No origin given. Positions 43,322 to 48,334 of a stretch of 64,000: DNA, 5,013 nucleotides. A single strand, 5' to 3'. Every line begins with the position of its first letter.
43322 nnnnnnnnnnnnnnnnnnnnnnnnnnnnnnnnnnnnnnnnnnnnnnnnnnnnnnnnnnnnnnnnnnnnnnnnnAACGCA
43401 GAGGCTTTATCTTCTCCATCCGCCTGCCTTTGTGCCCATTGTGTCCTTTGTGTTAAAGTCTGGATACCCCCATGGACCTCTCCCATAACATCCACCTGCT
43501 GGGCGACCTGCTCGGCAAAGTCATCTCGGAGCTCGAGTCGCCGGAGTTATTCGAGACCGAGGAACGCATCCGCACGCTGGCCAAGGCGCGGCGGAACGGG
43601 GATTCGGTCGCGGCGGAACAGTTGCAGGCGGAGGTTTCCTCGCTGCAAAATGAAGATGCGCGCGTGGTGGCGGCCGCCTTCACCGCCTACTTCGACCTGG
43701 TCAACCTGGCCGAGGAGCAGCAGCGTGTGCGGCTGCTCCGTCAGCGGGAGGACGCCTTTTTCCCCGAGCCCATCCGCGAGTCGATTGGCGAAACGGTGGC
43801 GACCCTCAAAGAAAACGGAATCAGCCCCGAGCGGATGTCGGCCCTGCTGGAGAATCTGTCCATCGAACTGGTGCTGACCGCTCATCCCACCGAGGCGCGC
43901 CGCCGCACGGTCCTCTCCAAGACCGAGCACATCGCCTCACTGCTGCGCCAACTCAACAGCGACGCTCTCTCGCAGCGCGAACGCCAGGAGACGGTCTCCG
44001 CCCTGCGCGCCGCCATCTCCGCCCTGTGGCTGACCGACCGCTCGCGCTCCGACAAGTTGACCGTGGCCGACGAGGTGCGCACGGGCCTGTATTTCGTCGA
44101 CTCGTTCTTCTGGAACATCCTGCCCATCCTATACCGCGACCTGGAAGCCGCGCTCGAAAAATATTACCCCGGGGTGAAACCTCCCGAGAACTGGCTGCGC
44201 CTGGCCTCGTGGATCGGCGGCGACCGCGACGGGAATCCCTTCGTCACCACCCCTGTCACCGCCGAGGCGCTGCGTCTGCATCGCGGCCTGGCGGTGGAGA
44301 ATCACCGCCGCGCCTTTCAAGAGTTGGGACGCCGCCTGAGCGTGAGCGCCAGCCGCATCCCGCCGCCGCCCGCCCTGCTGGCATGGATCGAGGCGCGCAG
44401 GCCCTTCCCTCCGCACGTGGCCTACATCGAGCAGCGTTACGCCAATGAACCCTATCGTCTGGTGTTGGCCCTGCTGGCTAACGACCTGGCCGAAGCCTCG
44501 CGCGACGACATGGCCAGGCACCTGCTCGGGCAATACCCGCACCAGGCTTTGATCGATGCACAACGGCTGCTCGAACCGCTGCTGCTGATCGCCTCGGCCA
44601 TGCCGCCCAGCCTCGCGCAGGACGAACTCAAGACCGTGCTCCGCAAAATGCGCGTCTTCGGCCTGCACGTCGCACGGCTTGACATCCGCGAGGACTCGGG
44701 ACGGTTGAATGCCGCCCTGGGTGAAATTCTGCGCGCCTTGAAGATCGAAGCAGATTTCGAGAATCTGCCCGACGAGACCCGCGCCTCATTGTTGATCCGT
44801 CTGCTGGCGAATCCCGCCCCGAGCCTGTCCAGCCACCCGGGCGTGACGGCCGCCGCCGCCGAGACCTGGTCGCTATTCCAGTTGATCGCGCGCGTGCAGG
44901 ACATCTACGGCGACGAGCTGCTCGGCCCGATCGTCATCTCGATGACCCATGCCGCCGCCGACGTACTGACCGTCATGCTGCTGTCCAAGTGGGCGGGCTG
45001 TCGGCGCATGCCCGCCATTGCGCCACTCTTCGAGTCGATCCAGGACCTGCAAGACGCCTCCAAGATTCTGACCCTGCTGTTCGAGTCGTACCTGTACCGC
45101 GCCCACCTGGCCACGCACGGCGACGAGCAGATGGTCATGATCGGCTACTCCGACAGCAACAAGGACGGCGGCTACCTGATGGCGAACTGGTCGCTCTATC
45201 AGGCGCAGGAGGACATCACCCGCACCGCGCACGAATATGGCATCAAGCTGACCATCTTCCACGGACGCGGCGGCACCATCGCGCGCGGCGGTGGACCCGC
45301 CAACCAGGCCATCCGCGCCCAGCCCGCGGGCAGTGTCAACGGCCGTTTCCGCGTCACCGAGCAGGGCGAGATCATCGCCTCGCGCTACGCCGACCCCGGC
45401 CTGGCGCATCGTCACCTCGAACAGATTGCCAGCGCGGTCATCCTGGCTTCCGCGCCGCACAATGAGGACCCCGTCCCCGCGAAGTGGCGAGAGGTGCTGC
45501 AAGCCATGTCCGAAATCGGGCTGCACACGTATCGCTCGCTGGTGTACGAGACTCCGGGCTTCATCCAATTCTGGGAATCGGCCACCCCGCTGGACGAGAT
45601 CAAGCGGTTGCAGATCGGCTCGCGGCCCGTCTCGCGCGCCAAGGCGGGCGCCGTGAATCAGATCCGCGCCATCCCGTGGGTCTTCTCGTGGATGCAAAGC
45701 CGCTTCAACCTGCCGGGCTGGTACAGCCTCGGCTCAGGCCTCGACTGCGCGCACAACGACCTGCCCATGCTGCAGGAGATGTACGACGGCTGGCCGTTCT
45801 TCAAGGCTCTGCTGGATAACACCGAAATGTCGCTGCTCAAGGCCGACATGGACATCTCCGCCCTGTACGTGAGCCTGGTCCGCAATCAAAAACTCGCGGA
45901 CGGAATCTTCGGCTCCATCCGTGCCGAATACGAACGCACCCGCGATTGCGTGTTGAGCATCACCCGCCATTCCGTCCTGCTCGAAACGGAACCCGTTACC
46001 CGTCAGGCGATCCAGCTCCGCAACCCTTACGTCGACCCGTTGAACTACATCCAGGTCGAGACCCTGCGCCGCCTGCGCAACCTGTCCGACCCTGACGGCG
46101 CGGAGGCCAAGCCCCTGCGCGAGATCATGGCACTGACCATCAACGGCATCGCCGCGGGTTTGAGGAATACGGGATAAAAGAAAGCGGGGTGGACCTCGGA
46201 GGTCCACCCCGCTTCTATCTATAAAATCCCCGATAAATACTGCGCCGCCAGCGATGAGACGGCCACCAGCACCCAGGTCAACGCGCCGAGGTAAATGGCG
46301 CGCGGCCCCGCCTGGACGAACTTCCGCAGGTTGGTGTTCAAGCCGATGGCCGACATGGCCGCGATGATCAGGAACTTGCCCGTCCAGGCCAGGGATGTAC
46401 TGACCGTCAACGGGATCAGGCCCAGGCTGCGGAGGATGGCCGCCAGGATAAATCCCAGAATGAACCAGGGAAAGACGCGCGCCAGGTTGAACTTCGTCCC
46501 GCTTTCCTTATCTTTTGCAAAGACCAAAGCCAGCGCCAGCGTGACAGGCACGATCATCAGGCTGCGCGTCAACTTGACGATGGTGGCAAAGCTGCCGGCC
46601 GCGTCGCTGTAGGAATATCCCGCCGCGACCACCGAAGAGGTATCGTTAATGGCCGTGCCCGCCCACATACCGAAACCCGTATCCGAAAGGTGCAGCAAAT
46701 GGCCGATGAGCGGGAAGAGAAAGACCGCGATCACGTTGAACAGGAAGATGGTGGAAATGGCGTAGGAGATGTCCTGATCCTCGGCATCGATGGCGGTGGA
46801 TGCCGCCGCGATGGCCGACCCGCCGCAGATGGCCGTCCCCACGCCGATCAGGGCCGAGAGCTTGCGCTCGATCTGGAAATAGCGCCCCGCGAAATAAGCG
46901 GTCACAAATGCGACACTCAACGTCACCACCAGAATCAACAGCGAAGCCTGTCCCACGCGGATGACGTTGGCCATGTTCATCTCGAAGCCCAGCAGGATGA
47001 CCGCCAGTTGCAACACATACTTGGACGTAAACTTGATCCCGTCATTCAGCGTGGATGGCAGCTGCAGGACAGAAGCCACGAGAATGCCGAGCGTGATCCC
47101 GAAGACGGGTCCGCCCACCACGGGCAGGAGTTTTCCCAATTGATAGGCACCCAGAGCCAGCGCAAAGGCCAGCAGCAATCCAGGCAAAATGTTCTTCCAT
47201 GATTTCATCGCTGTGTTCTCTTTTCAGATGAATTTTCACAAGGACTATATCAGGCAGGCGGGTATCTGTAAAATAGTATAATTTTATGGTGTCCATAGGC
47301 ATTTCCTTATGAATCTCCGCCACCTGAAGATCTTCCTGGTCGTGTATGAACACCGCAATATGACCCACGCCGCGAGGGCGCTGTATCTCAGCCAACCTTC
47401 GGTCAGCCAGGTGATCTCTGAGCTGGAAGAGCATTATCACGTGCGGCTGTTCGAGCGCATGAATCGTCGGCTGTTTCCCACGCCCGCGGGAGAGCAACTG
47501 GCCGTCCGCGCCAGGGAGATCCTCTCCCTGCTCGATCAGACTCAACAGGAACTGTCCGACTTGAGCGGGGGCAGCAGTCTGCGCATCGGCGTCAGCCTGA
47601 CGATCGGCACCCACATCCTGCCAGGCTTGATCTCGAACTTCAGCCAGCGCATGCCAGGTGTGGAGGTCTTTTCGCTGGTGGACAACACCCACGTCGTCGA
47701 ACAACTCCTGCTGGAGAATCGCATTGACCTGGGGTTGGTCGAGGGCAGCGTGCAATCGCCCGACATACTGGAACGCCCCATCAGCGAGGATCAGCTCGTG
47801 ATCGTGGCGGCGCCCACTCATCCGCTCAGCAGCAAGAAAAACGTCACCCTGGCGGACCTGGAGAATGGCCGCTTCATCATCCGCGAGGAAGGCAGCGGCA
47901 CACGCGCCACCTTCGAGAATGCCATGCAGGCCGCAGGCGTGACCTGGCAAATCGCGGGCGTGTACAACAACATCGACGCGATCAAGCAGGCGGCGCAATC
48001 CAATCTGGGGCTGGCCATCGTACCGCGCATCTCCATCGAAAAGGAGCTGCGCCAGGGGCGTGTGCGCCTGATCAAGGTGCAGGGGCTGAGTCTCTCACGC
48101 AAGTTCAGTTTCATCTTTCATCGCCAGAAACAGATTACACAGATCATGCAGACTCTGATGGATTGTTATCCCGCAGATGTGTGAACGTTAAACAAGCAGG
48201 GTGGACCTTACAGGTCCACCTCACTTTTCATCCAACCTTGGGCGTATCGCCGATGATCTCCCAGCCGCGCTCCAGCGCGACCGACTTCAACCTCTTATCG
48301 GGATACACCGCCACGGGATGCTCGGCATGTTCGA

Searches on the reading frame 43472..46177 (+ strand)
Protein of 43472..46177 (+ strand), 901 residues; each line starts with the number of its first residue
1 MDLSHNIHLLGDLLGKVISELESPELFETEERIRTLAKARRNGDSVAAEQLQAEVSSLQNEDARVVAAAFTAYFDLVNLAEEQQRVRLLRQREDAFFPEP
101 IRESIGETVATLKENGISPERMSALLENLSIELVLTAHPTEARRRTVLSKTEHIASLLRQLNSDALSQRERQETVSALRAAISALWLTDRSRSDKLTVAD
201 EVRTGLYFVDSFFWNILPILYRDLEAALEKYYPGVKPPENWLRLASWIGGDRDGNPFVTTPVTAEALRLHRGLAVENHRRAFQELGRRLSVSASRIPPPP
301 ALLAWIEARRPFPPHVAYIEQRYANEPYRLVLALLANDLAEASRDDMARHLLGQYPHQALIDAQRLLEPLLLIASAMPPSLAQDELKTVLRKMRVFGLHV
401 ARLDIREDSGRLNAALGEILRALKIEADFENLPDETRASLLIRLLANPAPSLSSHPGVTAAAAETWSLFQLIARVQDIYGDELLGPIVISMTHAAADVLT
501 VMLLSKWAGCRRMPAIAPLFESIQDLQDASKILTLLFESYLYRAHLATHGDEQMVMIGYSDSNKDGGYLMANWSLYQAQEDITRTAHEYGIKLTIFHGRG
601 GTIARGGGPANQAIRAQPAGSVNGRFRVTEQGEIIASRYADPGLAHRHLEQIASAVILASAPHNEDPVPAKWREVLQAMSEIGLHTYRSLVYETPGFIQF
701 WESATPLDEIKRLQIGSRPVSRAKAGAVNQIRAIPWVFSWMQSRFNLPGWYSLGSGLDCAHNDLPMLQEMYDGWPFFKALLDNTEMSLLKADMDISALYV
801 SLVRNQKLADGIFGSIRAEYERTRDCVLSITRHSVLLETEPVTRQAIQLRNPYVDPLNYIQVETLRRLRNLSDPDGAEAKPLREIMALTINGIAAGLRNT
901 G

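Call 34: search_protein_families(library=pfam, proteins=[window:43472-46177:+], max_evalue=0.00001)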
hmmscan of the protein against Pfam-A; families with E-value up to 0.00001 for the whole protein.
window:43472-46177:+ (901 aa): 1 family
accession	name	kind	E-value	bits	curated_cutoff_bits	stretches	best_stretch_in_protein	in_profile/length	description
PF00311.23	PEPcase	-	1.2e-289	963.8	22.4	1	3-901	1-919/919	Phosphoenolpyruvate carboxylase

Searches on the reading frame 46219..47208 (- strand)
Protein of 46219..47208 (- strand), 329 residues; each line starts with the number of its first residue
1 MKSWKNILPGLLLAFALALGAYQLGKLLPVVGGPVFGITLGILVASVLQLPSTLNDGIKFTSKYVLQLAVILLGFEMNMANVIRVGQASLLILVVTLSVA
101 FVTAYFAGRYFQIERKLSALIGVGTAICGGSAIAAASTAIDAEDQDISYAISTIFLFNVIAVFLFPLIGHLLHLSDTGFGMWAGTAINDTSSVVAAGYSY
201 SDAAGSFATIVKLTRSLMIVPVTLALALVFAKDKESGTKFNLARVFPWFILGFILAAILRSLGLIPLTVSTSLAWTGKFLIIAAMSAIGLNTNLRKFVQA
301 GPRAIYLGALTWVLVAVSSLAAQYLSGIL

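Call 33: search_protein_families(library=pfam, proteins=[window:46219-47208:-], max_evalue=0.00001)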
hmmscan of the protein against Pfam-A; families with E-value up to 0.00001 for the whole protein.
window:46219-47208:- (329 aa): 1 family
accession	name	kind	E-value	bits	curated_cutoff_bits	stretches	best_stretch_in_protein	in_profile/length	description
PF03601.19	Cons_hypoth698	-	1.2e-81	274.5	24.5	1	9-307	1-303/304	Conserved hypothetical protein 698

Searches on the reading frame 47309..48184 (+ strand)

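Call 34: search_protein_families(library=pfam, proteins=[window:47309-48184:+], max_evalue=0.00001)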
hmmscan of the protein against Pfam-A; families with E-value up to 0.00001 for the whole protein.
window:47309-48184:+ (291 aa): 2 families
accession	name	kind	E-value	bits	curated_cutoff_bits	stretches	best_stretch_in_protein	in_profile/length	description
PF03466.25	LysR_substrate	-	1.1e-50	172.3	28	1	90-286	7-203/209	LysR substrate binding domain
PF00126.33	HTH_1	-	8.9e-22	77.3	26.6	1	3-62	1-60/60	Bacterial regulatory helix-turn-helix protein, lysR family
